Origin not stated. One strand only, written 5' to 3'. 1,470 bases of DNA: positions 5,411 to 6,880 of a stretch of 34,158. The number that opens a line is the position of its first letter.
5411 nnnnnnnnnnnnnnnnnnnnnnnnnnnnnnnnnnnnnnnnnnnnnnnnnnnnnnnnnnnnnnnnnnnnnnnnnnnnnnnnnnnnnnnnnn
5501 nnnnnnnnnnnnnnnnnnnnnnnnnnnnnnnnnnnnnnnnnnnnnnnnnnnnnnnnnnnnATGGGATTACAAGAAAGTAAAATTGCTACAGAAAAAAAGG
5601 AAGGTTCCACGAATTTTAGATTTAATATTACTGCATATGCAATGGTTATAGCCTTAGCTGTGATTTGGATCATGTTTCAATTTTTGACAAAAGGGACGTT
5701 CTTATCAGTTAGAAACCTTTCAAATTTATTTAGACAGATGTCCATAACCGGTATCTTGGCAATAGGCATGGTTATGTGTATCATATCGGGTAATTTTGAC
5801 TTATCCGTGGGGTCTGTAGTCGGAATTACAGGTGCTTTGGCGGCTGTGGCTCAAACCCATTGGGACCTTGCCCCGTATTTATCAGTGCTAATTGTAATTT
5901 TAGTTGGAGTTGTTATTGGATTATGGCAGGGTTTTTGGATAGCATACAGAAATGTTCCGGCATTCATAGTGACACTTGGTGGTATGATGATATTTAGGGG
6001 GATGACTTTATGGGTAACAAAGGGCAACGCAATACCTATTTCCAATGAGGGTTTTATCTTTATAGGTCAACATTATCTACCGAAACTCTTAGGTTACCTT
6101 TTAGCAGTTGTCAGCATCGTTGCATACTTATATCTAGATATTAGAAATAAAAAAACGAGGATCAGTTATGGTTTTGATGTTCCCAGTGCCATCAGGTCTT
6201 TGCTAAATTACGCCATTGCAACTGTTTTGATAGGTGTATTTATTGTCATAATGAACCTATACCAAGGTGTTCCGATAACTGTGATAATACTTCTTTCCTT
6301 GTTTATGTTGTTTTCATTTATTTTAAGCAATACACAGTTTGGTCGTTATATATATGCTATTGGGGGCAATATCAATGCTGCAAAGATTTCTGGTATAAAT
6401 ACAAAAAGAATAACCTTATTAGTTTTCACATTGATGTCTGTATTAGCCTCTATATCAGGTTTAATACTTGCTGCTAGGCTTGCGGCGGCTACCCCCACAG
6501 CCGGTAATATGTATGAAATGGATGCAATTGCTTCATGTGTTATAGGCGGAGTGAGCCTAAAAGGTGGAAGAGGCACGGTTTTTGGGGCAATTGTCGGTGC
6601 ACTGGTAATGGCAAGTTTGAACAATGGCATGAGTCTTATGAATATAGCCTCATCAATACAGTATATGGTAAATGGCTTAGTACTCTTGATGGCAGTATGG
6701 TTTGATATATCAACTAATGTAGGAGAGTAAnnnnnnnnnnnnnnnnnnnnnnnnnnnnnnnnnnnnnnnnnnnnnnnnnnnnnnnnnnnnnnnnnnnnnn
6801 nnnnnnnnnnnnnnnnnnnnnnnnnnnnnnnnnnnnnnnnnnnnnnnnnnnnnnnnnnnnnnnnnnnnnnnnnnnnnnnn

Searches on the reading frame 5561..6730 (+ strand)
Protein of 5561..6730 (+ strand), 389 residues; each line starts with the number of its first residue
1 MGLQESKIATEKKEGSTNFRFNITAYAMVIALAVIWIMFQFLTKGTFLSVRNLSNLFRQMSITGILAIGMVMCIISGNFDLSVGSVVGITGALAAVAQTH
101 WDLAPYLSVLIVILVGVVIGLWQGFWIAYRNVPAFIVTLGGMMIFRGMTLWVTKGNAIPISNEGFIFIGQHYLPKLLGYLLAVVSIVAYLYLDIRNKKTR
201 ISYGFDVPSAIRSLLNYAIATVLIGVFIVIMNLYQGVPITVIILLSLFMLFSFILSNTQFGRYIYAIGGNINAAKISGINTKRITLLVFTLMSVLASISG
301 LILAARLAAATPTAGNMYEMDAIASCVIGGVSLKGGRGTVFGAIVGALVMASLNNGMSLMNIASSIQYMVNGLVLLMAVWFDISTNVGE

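Call 4: search_protein_families(library=pfam, proteins=[window:5561-6730:+])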
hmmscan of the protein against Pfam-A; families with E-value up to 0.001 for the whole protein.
window:5561-6730:+ (389 aa): 1 family
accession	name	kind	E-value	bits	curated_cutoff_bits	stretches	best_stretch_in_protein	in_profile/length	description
PF02653.21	BPD_transp_2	-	2.5e-39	135.5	26.8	1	53-378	2-268/269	Branched-chain amino acid transport system / permease component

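Call 5: search_protein_families(library=ncbifam, proteins=[window:5561-6730:+])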
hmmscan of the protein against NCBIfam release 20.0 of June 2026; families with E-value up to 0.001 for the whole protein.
window:5561-6730:+ (389 aa): 12 families
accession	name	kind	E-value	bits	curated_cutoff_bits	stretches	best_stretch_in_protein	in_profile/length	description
NF040906.3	GguB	equivalog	2.4e-119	398.9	450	1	22-385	1-372/375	multiple monosaccharide ABC transporter permease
NF008441.0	PRK11285.1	equivalog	2.7e-69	233.8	378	2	232-383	173-324/333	L-arabinose ABC transporter permease AraH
NF007067.0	PRK09512.1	equivalog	2.6e-64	217.4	398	2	235-382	170-317/321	ribose ABC transporter permease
NF007252.0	PRK09699.1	equivalog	2.9e-51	174.7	396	2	234-382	173-321/326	D-allose ABC transporter permease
NF007014.0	PRK09478.1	equivalog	3e-51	174.7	386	2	241-384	188-330/336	galactose/methyl galactoside ABC transporter permease MglC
NF008630.0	PRK11618.1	equivalog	1.3e-46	159.4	363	2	28-190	9-172/331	galactofuranose ABC transporter, permease protein YjfF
NF011961.0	PRK15432.1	equivalog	5.1e-40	137.8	388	2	241-382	163-304/344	autoinducer 2 ABC transporter permease LsrC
NF041862.1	YtfT_transport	equivalog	1.7e-34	119.5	535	2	237-378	178-320/339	galactofuranose ABC transporter, ATP-binding protein YtfT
NF011612.1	PRK15038.1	equivalog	2.3e-27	96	500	2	234-379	157-302/322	autoinducer 2 ABC transporter permease LsrD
TIGR03409.1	urea_trans_UrtB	equivalog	3e-12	46.8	250.3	1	222-376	127-276/291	urea ABC transporter permease subunit UrtB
TIGR03408.1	urea_trans_UrtC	equivalog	2.3e-09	37.4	296.2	1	240-377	171-302/313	urea ABC transporter permease subunit UrtC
NF008011.0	PRK10740.1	equivalog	3.8e-05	23.5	379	1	239-370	160-283/308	high-affinity branched-chain amino acid ABC transporter permease LivH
